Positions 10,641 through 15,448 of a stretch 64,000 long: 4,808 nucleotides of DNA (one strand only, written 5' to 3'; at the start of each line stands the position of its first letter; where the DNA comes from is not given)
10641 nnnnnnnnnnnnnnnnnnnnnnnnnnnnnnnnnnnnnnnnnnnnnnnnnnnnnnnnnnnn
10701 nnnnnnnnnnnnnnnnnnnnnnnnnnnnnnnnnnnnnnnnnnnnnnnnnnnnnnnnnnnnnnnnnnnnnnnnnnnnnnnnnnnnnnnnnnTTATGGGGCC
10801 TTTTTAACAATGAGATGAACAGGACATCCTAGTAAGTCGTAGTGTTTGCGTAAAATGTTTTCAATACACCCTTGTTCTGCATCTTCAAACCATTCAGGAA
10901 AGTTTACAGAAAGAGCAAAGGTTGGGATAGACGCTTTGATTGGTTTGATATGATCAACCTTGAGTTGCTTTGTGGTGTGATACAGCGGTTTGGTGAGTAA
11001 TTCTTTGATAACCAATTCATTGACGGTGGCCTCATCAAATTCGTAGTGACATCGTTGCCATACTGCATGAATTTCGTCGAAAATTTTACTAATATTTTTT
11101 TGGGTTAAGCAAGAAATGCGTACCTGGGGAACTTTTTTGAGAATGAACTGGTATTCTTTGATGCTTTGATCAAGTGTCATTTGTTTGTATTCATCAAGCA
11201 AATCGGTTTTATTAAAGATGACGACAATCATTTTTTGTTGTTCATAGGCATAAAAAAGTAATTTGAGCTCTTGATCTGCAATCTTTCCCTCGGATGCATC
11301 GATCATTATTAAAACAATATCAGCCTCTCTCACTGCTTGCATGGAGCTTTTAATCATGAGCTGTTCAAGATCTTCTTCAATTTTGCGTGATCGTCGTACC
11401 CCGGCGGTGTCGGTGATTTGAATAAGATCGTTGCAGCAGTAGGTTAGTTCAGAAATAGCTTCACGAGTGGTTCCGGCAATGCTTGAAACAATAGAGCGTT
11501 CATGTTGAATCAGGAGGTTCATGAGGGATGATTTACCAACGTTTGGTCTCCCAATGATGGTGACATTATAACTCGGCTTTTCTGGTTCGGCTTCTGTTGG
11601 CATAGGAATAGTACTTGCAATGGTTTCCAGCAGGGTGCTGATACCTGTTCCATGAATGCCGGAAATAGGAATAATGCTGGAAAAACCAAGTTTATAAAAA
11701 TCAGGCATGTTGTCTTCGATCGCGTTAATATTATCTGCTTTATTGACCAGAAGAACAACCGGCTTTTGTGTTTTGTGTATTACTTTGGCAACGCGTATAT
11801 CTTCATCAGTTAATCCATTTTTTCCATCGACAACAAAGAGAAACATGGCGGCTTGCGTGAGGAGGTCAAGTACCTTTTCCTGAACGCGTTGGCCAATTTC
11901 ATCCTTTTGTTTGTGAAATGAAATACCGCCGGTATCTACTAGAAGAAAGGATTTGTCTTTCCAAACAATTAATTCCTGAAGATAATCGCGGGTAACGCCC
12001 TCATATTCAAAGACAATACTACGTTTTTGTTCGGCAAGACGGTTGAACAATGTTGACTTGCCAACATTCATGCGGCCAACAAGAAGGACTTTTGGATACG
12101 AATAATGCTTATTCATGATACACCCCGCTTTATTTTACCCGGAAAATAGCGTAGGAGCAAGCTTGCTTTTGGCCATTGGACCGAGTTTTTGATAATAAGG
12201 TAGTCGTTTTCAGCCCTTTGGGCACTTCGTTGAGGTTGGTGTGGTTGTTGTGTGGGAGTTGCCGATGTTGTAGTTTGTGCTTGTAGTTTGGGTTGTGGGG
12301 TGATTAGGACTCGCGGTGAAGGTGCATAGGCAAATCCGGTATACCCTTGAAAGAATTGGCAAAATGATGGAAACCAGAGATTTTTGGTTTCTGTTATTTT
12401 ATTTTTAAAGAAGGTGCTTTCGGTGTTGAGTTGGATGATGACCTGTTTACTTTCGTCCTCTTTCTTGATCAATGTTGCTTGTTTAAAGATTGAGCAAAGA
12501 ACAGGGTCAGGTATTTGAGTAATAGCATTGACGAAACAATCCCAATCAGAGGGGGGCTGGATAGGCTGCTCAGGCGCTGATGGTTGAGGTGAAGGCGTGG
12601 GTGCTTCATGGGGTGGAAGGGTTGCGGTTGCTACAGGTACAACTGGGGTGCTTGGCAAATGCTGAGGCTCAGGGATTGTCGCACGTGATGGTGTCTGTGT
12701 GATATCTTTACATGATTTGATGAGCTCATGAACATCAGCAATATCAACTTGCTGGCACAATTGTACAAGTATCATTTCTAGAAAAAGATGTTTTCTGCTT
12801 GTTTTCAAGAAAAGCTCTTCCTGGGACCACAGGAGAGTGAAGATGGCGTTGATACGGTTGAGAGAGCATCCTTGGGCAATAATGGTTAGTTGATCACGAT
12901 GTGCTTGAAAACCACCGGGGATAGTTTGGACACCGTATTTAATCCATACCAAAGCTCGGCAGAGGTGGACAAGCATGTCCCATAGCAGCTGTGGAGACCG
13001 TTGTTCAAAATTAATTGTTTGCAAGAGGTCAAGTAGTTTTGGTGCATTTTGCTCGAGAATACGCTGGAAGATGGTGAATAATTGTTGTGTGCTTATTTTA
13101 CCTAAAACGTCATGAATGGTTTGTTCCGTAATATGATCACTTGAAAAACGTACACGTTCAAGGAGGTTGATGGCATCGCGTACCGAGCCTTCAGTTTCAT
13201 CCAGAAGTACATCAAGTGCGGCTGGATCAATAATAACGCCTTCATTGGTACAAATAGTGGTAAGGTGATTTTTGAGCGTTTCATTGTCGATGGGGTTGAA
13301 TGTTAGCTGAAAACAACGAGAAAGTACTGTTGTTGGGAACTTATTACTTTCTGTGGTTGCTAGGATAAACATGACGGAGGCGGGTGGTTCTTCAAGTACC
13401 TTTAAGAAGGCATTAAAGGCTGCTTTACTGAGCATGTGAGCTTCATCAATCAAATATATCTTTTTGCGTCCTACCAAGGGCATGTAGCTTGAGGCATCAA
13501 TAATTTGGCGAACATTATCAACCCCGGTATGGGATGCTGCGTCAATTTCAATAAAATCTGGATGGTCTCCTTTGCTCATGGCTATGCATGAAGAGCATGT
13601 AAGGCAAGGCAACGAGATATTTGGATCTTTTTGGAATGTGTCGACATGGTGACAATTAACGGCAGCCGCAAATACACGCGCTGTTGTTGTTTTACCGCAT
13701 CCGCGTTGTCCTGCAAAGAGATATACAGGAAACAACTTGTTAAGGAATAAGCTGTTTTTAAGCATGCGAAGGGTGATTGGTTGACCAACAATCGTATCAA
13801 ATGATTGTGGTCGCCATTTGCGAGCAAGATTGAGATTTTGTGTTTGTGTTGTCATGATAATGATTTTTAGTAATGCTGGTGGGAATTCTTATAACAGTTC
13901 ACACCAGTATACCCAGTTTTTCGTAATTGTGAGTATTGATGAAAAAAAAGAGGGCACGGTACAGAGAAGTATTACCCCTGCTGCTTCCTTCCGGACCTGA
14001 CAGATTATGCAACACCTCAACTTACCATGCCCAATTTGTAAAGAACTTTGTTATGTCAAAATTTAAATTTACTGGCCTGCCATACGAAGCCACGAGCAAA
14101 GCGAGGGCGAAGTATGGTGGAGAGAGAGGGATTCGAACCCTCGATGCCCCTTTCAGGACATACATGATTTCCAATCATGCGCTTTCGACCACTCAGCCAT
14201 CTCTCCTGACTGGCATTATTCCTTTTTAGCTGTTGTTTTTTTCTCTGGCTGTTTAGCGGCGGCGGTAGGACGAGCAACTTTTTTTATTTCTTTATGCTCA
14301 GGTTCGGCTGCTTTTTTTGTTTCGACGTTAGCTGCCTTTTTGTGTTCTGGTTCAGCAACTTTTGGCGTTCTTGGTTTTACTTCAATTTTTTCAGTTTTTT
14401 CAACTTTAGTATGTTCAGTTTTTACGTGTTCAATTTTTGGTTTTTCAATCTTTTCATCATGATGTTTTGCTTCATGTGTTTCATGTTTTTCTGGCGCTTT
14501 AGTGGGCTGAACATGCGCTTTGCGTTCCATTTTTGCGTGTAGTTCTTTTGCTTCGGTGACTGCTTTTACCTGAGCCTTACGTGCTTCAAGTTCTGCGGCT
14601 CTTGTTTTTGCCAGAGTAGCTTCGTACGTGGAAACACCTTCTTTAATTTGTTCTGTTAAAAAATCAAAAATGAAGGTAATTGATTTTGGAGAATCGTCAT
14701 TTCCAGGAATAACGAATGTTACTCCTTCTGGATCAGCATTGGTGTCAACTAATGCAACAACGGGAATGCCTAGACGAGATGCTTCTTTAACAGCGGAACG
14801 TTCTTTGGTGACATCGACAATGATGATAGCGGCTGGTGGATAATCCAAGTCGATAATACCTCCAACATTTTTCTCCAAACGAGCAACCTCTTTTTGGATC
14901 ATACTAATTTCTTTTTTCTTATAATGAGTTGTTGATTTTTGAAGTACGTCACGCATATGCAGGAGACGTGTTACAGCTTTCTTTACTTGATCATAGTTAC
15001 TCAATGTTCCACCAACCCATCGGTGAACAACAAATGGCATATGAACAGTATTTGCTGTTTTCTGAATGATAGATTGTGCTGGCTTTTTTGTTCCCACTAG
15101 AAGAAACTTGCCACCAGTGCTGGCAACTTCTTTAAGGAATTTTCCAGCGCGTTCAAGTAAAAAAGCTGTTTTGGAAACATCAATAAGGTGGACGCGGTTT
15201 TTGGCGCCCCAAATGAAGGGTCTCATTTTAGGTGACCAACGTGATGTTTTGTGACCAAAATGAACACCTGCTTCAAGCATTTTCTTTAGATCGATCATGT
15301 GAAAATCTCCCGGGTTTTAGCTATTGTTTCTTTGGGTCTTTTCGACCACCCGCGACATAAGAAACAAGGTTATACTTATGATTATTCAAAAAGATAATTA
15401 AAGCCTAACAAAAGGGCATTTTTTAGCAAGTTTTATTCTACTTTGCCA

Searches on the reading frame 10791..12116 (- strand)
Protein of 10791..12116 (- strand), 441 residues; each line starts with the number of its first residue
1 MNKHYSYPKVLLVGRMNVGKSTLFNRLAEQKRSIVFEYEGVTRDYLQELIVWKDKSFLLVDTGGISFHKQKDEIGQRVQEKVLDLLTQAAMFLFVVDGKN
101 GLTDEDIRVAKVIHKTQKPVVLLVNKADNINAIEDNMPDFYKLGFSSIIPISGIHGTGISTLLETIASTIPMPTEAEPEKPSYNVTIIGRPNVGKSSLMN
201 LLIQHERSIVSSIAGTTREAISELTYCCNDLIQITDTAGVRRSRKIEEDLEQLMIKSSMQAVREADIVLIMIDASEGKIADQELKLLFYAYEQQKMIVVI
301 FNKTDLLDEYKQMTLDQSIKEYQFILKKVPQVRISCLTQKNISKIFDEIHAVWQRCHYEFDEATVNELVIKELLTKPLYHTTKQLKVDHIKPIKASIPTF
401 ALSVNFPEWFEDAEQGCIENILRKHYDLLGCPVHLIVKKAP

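Call 102: search_protein_families(library=pfam, proteins=[window:10791-12116:-], max_evalue=0.0001)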
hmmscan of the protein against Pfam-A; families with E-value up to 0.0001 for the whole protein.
window:10791-12116:- (441 aa): 17 families
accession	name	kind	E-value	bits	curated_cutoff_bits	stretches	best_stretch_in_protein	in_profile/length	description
PF01926.29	MMR_HSR1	-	1.2e-51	174.1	21.9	2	9-126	1-113/113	50S ribosome-binding GTPase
PF02421.24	FeoB_N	-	3.4e-25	88.8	27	2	9-166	2-156/156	Ferrous iron transport protein B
PF00009.33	GTP_EFTU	-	1.2e-22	80.9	26.5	2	259-351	87-184/188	Elongation factor Tu GTP binding domain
PF04548.22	AIG1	-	1.4e-12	47.9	27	2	9-115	2-109/212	AIG1 family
PF03193.22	RsgA_GTPase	-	1.8e-10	41.3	30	0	260-349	18-104/174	RsgA GTPase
PF14714.11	KH_dom-like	-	4.2e-10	40.2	27.3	1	365-438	7-81/81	KH-domain-like of EngA bacterial GTPase enzymes, C-terminal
PF08477.19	Roc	-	9e-10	39.3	27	0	185-305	2-119/119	Ras of Complex, Roc, domain of DAPkinase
PF00350.29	Dynamin_N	-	2.6e-09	37.8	27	0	185-218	1-33/168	Dynamin family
PF00071.28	Ras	-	4.8e-08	33.2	21.6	0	185-350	2-157/162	Ras family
PF13401.12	AAA_22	-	2.3e-06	28.4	27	0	184-300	7-119/130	AAA domain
PF13238.12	AAA_18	-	2.9e-06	28.2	29.4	0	10-91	1-68/128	AAA domain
PF09439.16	SRPRB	-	7.8e-06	25.8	25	0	7-97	3-81/178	Signal recognition particle receptor beta subunit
PF16897.10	MMR_HSR1_Xtn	-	8.9e-06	26.1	35.2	0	63-169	2-103/106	C-terminal region of MMR_HSR1 domain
PF13521.12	AAA_28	-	9.7e-06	26.3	27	0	9-49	1-39/164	AAA domain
PF13191.12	AAA_16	-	1.9e-05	25.7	32.6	0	184-314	26-151/167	AAA ATPase domain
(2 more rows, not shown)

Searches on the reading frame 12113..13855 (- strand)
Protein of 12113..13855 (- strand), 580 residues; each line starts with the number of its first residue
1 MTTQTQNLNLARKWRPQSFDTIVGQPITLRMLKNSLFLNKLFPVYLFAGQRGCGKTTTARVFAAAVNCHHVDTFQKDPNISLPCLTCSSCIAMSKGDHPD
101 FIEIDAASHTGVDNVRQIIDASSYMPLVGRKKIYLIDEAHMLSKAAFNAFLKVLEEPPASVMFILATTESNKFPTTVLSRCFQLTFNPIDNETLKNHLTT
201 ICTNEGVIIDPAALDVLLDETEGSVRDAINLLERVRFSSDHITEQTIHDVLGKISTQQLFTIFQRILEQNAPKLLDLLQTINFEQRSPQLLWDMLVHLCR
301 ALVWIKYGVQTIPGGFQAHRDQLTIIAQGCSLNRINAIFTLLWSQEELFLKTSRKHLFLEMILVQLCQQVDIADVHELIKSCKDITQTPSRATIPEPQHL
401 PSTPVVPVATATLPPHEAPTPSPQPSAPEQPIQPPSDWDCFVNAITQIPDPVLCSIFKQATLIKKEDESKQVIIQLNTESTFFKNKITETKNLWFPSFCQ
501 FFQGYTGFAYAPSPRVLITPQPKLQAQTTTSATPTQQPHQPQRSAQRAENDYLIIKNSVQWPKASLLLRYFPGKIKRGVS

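Call 102: search_protein_families(library=pfam, proteins=[window:12113-13855:-], max_evalue=0.0001)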
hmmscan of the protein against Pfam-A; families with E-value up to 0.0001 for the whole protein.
window:12113-13855:- (580 aa): 7 families
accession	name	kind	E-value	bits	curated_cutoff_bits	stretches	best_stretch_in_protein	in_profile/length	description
PF13177.12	DNA_pol3_delta2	-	1.7e-39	135.8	27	1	25-189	2-160/161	DNA polymerase III, delta subunit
PF12169.13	DNA_pol3_gamma3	-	2.1e-11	44.2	24.4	1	242-380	1-141/143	DNA polymerase III subunits gamma and tau domain III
PF00004.35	AAA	-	2.6e-11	44.5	21.2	1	46-183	2-125/131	ATPase family associated with various cellular activities (AAA)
PF25361.1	AAA_lid_RFC1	-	2.3e-07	30.6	34.9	1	192-243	2-53/59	RFC1-like, AAA+ ATPase lid domain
PF22608.2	DNAX_ATPase_lid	-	1.9e-06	28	27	1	195-233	3-41/49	DNA polymerase III clamp loader subunit, ATPase lid domain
PF07728.20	AAA_5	-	2.6e-05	24.7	22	0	46-159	3-95/139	AAA domain (dynein-related subfamily)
PF13401.12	AAA_22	-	3.2e-05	24.7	27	0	46-168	9-123/130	AAA domain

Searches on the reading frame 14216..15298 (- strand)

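Call 103: search_protein_families(library=pfam, proteins=[window:14216-15298:-], max_evalue=0.0001)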
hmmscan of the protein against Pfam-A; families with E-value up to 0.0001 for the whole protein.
window:14216-15298:- (360 aa): 1 family
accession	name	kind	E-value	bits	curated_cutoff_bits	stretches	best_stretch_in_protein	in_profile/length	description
PF00318.25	Ribosomal_S2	-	3.8e-76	255.6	26.1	1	7-221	1-216/216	Ribosomal protein S2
